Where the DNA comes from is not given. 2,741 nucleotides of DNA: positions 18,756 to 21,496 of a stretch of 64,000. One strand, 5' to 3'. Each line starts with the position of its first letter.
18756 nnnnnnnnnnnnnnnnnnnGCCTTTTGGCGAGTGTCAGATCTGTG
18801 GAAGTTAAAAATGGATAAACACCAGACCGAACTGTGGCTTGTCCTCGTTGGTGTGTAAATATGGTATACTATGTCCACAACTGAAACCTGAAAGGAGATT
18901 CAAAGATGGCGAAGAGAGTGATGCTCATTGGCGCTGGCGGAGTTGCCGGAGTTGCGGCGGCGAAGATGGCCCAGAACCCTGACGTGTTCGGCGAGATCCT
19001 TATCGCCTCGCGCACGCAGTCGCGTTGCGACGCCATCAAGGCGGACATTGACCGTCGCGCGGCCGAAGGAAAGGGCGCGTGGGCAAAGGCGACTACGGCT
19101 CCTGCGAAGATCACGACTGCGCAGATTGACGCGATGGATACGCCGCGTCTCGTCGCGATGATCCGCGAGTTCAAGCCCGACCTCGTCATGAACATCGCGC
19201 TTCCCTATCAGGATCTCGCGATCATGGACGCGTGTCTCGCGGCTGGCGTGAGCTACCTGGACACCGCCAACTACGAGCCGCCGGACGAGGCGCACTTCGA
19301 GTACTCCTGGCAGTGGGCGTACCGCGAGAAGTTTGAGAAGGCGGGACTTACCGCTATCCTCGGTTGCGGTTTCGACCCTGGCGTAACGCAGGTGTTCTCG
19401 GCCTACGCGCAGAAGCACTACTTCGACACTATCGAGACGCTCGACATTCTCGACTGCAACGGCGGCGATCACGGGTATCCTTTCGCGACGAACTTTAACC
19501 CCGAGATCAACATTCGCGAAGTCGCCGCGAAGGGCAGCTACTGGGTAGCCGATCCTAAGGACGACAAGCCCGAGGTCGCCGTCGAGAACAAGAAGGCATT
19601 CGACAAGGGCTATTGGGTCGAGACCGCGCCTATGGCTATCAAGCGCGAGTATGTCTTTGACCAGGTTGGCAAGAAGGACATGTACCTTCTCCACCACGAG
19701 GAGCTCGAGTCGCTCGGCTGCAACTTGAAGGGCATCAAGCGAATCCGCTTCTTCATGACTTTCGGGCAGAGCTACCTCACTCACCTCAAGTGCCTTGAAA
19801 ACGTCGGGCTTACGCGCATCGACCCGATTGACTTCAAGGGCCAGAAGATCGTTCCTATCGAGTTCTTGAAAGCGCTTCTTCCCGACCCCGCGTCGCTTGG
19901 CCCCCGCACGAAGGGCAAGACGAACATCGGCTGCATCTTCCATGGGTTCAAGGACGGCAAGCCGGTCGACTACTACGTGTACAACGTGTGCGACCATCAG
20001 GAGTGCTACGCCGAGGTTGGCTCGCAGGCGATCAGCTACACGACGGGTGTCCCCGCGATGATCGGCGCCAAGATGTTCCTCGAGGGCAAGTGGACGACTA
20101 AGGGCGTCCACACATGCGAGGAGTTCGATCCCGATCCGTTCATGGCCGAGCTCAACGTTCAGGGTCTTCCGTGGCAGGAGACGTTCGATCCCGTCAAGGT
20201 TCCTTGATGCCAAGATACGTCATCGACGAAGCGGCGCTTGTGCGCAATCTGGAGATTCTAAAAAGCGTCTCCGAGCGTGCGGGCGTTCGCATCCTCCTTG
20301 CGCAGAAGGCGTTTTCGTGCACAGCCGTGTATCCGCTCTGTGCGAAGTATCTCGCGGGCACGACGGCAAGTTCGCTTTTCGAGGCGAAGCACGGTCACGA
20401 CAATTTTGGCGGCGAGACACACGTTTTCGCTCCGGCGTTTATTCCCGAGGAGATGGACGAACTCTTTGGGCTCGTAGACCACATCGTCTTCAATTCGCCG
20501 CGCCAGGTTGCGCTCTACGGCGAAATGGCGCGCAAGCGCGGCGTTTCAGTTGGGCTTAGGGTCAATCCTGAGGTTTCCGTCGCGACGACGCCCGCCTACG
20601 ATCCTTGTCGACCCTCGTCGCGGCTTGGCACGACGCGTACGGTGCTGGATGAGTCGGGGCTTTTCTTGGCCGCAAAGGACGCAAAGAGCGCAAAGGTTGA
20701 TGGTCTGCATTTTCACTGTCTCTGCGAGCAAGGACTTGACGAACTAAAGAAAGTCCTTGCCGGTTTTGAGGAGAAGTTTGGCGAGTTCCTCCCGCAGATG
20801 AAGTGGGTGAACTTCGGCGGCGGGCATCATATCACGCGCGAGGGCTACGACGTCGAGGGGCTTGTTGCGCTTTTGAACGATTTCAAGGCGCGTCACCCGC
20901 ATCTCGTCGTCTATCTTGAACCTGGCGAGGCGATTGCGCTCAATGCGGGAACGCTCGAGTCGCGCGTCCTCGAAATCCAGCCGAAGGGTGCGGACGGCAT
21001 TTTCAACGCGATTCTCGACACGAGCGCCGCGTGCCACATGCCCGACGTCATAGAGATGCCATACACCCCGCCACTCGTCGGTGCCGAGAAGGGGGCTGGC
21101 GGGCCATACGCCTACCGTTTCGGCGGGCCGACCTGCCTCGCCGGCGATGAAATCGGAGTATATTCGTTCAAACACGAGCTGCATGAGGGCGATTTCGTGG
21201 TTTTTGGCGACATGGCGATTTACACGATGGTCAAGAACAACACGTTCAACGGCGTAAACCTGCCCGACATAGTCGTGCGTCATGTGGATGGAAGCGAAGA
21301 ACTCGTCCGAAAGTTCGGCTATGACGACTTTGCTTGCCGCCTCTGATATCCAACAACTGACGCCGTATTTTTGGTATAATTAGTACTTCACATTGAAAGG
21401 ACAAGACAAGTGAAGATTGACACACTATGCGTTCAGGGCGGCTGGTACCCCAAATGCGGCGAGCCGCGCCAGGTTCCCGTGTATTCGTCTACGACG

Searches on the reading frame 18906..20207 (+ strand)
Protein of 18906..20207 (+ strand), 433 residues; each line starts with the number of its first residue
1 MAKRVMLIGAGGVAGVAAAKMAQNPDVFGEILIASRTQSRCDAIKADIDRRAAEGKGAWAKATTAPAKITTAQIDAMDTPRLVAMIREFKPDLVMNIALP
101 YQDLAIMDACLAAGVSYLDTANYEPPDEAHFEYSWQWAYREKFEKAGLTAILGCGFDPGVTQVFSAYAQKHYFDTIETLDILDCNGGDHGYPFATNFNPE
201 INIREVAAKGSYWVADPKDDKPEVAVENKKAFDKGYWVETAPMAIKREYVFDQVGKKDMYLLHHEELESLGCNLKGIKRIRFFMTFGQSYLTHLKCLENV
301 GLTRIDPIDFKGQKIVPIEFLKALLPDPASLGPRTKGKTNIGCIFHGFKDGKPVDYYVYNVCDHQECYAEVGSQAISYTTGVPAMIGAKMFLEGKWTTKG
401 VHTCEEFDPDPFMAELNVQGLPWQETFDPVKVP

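Call 22: search_protein_families(library=pfam, proteins=[window:18906-20207:+], max_evalue=0.001)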
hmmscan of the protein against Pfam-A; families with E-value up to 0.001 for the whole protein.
window:18906-20207:+ (433 aa): 2 families
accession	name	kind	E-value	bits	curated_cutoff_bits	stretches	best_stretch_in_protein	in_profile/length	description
PF16653.10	Sacchrp_dh_C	-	1.9e-41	143.4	31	1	155-420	1-264/265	Saccharopine dehydrogenase C-terminal domain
PF03435.24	Sacchrp_dh_NADP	-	3.2e-31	108.8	25.1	1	5-151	1-129/129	Saccharopine dehydrogenase NADP binding domain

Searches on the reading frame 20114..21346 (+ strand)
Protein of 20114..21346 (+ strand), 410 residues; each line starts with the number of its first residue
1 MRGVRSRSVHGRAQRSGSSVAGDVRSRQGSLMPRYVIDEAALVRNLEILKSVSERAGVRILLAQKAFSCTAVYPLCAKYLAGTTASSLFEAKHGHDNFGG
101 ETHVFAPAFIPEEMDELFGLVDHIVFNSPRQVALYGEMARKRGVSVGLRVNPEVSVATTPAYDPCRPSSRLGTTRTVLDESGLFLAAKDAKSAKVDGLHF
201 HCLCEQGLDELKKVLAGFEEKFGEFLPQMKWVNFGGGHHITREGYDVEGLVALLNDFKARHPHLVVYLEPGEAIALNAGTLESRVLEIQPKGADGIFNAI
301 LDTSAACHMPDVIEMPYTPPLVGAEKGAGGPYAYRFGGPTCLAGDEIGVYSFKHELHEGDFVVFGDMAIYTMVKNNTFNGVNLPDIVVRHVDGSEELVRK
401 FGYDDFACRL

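Call 22: search_protein_families(library=pfam, proteins=[window:20114-21346:+], max_evalue=0.001)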
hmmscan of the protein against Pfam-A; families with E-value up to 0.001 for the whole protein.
window:20114-21346:+ (410 aa): 2 families
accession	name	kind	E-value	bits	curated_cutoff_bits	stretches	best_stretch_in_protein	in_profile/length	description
PF00278.28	Orn_DAP_Arg_deC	-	7.5e-10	39.4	23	1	93-367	5-94/95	Pyridoxal-dependent decarboxylase, C-terminal sheet domain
PF02784.22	Orn_Arg_deC_N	-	0.00038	20.3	23.4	1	121-275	84-246/247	Pyridoxal-dependent decarboxylase, pyridoxal binding domain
